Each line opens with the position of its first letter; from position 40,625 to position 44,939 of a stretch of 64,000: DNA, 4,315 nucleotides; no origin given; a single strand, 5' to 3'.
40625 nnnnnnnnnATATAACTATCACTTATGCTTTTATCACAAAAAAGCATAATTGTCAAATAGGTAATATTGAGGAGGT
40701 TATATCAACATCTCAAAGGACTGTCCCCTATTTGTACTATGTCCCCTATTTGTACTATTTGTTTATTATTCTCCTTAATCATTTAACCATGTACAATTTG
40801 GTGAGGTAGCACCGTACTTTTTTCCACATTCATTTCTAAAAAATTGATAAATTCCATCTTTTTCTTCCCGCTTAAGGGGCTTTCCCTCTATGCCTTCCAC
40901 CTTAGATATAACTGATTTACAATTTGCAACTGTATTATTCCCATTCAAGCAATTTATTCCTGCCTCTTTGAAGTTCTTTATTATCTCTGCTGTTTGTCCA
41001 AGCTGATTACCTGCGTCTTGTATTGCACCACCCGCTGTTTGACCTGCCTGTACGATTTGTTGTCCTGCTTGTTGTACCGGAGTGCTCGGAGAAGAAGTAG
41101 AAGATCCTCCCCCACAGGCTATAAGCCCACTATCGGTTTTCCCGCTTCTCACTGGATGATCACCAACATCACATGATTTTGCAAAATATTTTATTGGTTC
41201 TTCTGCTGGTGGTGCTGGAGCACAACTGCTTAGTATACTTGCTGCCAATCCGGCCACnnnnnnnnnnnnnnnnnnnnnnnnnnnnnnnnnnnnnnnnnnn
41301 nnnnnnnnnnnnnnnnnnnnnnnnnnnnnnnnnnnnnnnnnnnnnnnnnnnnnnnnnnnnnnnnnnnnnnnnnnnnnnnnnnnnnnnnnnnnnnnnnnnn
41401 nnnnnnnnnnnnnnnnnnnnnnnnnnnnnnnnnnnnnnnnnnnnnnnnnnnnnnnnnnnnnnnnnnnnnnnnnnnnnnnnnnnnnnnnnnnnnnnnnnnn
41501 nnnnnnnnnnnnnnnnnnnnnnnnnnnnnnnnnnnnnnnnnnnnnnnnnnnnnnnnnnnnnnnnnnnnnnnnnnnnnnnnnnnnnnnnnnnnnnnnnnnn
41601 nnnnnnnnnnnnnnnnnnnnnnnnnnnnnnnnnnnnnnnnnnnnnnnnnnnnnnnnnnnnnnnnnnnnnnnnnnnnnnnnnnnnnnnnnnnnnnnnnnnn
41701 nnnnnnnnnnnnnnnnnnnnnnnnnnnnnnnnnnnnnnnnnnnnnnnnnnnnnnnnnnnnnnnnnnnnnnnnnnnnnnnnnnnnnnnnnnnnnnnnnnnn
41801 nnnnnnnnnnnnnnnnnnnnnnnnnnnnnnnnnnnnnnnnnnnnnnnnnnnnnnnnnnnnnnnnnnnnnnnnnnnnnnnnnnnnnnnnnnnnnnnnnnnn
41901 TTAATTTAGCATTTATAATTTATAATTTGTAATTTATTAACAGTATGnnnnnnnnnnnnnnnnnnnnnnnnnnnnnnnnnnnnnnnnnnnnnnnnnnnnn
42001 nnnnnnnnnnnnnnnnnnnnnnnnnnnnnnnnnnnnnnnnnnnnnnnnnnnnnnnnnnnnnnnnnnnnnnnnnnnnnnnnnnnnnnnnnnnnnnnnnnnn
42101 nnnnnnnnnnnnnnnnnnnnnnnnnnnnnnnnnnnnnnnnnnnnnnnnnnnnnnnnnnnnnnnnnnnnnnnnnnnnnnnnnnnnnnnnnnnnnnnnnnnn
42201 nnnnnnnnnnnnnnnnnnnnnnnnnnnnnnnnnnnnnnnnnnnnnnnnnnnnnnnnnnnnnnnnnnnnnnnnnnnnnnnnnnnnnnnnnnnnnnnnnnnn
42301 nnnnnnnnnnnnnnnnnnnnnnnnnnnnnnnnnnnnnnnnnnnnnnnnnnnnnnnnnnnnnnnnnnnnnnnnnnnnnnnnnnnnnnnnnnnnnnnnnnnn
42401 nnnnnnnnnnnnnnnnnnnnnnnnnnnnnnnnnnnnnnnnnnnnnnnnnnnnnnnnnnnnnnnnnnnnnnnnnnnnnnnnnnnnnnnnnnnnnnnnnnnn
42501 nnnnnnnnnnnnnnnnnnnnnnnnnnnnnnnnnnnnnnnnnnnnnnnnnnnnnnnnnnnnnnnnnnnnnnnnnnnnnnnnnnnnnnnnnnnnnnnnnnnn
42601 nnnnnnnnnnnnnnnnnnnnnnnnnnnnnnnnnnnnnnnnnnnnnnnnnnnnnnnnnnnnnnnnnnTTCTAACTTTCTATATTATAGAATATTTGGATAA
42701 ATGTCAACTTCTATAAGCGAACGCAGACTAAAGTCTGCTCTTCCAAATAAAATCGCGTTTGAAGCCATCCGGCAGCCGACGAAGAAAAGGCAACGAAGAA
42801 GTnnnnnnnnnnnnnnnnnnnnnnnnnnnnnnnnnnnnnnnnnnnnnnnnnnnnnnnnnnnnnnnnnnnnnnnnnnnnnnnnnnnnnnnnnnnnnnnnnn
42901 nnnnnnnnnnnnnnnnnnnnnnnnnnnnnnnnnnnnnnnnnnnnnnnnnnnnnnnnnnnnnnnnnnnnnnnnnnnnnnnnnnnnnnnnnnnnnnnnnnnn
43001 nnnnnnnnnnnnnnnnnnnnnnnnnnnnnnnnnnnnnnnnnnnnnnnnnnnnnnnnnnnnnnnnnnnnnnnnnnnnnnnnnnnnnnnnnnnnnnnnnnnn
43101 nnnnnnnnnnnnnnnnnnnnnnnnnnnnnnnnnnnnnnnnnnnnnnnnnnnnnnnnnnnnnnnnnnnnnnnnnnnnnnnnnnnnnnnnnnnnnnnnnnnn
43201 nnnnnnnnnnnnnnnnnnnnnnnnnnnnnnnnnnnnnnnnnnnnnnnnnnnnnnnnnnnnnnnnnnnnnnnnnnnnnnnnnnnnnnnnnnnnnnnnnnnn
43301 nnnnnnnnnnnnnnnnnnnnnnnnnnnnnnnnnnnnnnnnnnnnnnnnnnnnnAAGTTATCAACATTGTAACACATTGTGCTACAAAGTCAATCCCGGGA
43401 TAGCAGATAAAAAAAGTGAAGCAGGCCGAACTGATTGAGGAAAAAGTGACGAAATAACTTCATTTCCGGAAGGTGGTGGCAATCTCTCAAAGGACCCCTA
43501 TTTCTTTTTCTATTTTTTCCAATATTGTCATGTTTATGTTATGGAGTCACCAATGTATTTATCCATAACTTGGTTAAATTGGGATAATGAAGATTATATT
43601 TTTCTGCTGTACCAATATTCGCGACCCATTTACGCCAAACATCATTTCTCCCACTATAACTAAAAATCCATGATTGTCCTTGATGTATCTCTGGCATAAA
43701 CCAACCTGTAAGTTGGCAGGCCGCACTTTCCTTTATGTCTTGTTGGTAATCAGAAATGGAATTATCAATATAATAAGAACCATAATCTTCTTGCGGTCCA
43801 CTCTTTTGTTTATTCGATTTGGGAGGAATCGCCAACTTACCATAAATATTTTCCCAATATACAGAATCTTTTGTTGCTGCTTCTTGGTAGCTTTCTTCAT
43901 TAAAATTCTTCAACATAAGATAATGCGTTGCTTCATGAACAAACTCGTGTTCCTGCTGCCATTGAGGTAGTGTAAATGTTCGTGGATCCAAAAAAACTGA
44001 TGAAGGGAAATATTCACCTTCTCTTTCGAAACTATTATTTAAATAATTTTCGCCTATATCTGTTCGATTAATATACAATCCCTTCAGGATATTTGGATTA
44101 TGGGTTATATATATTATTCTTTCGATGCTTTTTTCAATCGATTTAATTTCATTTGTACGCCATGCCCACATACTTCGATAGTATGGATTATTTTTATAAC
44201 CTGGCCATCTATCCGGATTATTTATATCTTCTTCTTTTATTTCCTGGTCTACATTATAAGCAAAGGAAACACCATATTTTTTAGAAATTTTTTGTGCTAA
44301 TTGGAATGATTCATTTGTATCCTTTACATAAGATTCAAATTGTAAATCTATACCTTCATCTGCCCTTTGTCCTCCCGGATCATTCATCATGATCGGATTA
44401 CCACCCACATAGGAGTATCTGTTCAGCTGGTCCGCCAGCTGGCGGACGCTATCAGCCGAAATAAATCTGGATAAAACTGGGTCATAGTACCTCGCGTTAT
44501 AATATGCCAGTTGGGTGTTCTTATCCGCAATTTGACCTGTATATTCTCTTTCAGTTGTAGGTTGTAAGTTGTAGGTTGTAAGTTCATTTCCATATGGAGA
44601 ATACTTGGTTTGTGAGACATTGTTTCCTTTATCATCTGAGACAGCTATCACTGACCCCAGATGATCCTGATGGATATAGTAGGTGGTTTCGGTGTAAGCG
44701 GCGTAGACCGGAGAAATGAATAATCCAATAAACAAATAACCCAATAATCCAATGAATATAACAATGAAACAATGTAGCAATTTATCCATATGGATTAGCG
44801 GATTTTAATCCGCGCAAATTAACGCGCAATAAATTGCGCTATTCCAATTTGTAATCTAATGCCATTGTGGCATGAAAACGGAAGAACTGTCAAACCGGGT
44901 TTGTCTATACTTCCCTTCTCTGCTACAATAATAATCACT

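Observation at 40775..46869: Array of three Sec-signal + RHS-core + variable-tip toxin cassettes, two with HExxH tips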

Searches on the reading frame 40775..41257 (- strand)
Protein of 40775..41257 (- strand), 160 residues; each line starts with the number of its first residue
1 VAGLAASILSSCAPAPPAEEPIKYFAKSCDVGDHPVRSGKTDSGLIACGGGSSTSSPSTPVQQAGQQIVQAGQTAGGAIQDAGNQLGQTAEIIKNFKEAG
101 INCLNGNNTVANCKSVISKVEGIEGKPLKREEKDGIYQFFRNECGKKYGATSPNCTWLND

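Call 5: search_protein_families(library=pfam, proteins=[window:40775-41257:-], max_evalue=0.01)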
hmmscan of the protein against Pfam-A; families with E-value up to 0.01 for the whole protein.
window:40775-41257:- (160 aa): 0 families

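Call 6: search_protein_families(library=ncbifam, proteins=[window:40775-41257:-], max_evalue=0.01)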
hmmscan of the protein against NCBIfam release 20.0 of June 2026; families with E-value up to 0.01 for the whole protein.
window:40775-41257:- (160 aa): 0 families

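Call 44: search_protein_families(library=pfam, proteins=[window:40775-41257:-], max_evalue=10)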
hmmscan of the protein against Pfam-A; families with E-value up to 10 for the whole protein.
window:40775-41257:- (160 aa): 1 family
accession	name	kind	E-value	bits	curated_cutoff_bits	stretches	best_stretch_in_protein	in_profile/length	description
PF06805.18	Lambda_tail_I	-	0.01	16.6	23.8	1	57-102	10-54/83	Bacteriophage lambda tail assembly protein I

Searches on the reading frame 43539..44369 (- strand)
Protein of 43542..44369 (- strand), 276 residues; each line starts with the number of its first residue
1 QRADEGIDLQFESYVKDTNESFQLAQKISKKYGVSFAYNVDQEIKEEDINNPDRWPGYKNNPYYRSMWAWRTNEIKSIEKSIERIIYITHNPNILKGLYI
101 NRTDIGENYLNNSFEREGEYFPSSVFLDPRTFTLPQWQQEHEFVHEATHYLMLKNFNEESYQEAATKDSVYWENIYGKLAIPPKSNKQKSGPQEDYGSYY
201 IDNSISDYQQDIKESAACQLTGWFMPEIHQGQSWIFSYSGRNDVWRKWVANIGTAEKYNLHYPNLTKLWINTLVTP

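Call 40: find_homologous_proteins(query=window:43542-44369:-, max_evalue=0.01)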
Query seq(276 aa) (276 aa): 1 proteins with E <= 0.01 among 157 candidates.
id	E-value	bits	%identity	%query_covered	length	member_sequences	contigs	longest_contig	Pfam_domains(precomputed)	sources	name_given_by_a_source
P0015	2.0e-187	640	100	100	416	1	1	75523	PF25023.2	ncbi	-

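Call 44: search_protein_families(library=pfam, proteins=[window:43542-44369:-], max_evalue=10)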
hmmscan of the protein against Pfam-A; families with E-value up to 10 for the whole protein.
seq(276 aa): 2 families
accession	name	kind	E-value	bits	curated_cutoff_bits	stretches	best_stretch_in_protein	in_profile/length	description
PF18950.5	DUF5694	-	0.076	13.8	27.5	1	12-85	10-93/185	Family of unknown function (DUF5694)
PF06632.17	XRCC4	-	0.13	12.7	26.2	1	5-42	41-74/102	XRCC4 N-terminal domain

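Call 70: predict_structure(protein=window:43539-44366:-)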
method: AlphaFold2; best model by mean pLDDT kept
length: 275 residues; sequences in the alignment: 1
mean_pLDDT: 31.3   pTM: 0.21
mean pLDDT of the five models: 31.3, 27.9, 27.6, 26.5, 25.9
residues with pLDDT >= 90: 0; 70-90: 0; 50-70: 17; < 50: 258
segments of 3 or more residues with pLDDT < 50: 1-15, 31-51, 55-275
pLDDT, mean of each block of 10 residues (from residue 1): 37 47 55 44 41 43 30 28 28 30 28 26 26 25 24 28 28 21 24 24 28 26 28 30 34 32 31 25
secondary structure, 60 per line:
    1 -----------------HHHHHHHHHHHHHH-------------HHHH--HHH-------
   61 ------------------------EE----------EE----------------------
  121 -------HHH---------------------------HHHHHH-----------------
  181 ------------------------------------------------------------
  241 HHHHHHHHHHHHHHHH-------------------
elements in order: H18-31 H45-48 H158-163 H241-256

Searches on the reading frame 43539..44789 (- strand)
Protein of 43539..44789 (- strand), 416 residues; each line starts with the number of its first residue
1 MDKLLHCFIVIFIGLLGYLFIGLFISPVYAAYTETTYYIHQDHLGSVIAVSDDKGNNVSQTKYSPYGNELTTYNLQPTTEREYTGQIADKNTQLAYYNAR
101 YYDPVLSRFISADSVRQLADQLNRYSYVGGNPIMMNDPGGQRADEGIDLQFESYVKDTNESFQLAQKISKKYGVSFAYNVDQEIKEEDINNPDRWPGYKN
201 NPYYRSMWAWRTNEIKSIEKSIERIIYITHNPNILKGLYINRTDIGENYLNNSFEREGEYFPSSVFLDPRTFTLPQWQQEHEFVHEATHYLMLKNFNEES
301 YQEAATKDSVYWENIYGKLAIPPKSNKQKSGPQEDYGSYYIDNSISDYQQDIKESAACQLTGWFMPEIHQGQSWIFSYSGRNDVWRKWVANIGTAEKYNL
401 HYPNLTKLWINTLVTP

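Call 5: search_protein_families(library=pfam, proteins=[window:43539-44789:-], max_evalue=0.01)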
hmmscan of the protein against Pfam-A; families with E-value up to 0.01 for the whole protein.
window:43539-44789:- (416 aa): 1 family
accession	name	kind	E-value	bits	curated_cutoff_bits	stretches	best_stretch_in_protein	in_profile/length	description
PF03527.20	RHS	-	0.0037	17.5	27.9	1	37-68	2-33/38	RHS protein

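Call 6: search_protein_families(library=ncbifam, proteins=[window:43539-44789:-], max_evalue=0.01)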
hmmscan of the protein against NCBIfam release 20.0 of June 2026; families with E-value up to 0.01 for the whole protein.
window:43539-44789:- (416 aa): 2 families
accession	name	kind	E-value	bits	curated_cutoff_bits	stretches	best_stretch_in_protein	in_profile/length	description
TIGR03696.1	Rhs_assc_core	domain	4.9e-21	75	32.5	1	63-141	1-76/76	RHS repeat-associated core domain-containing protein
NF041261.1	RHS_core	equivalog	1.6e-09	36.2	2000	1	27-138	1149-1258/1261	RHS element core protein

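Call 11: find_encoding_contigs(protein=window:43539-44789:-, flank=10000, max_places=4)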
Protein window:43539-44789:- (416 aa): no gene with exactly this product is on record in the collection.

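Call 23: search_solved_structures(query=window:43539-44789:-, max_evalue=1, show_alignments=1)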
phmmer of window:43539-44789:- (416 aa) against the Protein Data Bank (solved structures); distinct sequences matched with E-value up to 1: 21.
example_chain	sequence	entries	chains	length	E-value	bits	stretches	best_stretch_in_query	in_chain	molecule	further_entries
8fjp_A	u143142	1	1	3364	3.1e-10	43.2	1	37-143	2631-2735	salivary gland surface protein 1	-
8h8b_A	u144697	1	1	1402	1.2e-08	37.9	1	30-148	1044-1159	Putative Rhs-family protein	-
9pt5_A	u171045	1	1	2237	1.8e-08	37.4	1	35-149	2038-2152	Teneurin-like protein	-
9c4k_Q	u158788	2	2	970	4.8e-08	36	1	52-179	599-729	Toxin subunit YenC2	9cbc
8h8a_A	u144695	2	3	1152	5.5e-08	35.8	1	30-140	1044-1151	Putative Rhs-family protein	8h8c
9ifo_A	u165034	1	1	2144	7.6e-08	35.4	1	35-140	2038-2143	Teneurin-Like Protein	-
6l7i_G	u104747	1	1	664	6.2e-07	32.3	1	38-140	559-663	TccC2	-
5kis_B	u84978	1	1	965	1e-06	31.6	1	37-141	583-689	RHS2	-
7q97_A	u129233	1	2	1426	4e-06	29.7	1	37-140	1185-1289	Rhs family protein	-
9on3_A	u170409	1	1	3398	4.7e-06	29.5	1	34-143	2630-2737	SGS4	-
4igl_B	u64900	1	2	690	6.4e-06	29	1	52-140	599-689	YenC2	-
8qja_A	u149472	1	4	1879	1.5e-05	27.8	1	39-129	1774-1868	Putative type VI secretion system YD repeat-containing Rhs element Vgr protein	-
8fia_A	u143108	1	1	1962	0.00024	23.8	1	32-154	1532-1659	Teneurin-m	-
8qjc_A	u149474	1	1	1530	0.00065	22.4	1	36-192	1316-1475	T6SS-associated Rhs core and toxin domain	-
8cp6_B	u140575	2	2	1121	0.0012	21.5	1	37-140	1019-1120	Toxin protein Tse5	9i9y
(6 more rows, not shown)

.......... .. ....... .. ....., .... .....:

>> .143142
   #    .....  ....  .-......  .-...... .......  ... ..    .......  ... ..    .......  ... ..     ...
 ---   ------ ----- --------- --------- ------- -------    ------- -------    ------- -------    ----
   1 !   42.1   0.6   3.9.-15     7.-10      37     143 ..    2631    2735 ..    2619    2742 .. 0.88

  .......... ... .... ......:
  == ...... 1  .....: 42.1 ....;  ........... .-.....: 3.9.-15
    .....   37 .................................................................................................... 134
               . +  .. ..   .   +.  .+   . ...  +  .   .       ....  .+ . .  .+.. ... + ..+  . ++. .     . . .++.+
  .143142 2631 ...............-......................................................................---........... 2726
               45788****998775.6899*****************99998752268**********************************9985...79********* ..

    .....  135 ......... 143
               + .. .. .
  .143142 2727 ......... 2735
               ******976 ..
